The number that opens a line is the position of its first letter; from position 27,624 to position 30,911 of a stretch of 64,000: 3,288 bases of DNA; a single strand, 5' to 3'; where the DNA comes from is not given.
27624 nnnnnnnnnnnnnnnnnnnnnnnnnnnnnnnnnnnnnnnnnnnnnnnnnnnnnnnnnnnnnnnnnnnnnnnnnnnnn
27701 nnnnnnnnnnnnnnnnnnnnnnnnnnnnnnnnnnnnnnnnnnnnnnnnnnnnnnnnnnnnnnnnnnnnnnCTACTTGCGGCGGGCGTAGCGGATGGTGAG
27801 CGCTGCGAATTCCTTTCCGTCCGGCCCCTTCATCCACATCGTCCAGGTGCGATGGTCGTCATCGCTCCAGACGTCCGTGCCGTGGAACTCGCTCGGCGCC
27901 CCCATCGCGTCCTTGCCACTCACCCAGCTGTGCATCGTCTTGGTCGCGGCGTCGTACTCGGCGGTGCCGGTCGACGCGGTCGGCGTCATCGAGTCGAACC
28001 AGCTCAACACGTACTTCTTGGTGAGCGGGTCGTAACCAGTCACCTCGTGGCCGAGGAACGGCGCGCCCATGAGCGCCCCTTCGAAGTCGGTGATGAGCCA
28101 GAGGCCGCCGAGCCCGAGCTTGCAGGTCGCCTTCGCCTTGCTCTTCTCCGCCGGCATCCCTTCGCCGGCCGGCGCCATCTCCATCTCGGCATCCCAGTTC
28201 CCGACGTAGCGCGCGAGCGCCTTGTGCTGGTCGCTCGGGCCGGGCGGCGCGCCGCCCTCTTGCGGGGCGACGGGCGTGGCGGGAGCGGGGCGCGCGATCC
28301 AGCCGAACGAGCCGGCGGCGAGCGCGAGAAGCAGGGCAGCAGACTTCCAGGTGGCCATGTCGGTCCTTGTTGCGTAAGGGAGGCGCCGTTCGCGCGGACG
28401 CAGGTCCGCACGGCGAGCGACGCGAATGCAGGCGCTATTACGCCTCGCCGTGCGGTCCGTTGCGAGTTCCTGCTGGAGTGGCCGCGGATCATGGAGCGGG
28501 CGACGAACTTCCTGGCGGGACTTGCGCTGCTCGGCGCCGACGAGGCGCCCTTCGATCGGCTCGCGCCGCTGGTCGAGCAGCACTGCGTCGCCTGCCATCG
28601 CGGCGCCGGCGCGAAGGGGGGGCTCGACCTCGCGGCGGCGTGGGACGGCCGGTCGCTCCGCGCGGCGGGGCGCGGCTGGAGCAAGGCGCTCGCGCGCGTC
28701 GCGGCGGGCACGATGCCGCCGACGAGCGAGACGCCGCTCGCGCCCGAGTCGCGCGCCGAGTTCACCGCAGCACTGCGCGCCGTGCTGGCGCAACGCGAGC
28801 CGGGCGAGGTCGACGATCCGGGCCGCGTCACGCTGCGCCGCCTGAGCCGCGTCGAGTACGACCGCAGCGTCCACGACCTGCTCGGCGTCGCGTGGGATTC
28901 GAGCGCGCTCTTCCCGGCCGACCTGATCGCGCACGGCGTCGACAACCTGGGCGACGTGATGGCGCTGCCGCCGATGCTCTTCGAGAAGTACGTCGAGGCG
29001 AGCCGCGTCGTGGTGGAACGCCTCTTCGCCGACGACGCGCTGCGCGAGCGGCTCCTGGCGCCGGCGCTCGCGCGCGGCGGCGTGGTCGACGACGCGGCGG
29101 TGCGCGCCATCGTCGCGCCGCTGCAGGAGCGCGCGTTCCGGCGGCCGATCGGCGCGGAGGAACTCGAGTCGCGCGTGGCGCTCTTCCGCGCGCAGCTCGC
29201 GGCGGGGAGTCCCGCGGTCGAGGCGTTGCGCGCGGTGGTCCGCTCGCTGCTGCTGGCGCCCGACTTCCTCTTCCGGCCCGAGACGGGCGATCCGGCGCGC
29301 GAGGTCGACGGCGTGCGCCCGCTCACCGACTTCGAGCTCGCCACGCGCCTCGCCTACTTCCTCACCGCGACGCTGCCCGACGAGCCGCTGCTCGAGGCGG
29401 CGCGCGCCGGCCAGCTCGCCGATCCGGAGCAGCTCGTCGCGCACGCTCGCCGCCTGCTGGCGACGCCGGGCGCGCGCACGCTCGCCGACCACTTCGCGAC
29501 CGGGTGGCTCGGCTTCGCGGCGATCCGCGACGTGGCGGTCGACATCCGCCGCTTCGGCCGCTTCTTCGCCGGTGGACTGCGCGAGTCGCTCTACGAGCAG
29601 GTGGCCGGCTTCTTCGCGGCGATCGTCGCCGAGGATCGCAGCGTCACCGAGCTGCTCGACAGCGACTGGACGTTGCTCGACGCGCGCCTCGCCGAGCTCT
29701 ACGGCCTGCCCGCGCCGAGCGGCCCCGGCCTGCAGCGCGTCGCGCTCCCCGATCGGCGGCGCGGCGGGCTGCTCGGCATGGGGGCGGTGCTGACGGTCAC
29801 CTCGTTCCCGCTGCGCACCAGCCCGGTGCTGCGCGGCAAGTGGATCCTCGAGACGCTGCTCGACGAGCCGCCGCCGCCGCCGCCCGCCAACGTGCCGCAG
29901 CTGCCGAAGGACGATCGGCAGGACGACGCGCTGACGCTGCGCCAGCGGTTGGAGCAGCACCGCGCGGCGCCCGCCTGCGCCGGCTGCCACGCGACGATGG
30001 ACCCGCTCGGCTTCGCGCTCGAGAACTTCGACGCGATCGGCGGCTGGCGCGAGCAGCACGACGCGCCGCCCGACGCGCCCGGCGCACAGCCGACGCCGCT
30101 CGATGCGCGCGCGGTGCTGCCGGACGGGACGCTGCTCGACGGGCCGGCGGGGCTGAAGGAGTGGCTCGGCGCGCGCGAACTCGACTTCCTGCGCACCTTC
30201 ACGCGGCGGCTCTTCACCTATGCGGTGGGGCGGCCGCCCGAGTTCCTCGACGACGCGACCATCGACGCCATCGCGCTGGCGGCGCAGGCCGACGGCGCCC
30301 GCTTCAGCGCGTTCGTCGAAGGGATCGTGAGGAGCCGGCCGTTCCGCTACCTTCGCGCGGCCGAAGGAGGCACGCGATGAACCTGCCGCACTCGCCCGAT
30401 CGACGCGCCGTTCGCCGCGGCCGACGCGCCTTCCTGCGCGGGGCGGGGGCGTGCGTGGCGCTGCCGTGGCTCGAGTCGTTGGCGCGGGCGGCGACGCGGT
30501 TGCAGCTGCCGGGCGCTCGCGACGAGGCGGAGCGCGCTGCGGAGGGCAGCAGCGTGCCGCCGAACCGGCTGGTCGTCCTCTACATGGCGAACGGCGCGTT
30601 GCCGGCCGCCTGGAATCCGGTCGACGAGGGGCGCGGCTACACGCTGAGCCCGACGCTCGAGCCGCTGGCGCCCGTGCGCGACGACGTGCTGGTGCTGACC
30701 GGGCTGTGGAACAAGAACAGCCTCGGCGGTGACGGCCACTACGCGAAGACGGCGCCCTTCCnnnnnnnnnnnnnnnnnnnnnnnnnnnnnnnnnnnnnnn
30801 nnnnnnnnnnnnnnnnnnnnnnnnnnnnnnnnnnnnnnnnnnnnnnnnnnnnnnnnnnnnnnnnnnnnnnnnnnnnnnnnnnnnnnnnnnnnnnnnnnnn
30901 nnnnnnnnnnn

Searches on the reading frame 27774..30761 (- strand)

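Call 91: search_protein_families(library=pfam, proteins=[window:27774-30761:-], max_evalue=0.0001)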
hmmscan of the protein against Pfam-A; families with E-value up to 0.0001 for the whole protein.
window:27774-30761:- (996 aa): 1 family
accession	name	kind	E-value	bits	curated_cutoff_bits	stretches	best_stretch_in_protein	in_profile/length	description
PF07617.17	DUF1579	-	7.5e-29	101.1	25.2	1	842-994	2-155/155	Protein of unknown function (DUF1579)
